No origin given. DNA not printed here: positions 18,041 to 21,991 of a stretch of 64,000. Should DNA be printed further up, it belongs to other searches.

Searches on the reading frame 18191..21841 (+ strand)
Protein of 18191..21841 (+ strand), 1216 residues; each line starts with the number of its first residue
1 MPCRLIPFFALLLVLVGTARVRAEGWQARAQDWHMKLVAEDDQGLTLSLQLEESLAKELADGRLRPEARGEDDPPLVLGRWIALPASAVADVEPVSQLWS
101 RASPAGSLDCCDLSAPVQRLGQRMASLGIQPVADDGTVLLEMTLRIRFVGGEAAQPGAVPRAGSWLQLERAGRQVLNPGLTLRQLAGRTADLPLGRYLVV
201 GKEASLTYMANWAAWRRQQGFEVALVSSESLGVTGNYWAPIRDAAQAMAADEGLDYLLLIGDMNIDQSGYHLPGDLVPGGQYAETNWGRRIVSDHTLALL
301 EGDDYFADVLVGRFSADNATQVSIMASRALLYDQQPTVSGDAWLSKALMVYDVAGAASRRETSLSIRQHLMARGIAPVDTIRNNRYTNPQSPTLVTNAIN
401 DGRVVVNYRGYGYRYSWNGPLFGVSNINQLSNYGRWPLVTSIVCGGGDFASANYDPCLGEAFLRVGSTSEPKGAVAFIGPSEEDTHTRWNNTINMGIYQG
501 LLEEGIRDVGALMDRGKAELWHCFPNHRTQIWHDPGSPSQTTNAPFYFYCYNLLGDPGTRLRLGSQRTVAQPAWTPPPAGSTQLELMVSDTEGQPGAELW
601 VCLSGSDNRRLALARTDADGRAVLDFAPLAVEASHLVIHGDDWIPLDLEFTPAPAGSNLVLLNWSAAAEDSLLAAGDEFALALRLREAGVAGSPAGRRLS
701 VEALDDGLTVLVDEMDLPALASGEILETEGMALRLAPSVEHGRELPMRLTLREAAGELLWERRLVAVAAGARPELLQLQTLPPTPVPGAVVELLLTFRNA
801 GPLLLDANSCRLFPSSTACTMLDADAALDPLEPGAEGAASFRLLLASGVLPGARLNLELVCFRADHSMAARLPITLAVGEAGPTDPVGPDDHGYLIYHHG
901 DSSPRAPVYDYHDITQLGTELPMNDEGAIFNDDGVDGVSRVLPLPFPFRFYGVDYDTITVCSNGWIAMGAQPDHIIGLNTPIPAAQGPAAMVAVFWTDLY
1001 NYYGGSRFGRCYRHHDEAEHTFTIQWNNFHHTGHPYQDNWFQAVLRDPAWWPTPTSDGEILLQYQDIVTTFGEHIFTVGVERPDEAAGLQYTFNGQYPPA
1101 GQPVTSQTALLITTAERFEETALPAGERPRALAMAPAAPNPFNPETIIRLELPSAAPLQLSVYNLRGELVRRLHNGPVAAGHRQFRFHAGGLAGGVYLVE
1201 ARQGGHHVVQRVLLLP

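Call 27: search_protein_families(library=pfam, proteins=[window:18191-21841:+], max_evalue=0.0001)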
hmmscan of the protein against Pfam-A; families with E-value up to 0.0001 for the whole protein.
window:18191-21841:+ (1216 aa): 1 family
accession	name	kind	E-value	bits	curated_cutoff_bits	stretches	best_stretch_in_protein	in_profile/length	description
PF01364.23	Peptidase_C25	-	3.1e-56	191.7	23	1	197-561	1-374/374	Peptidase family C25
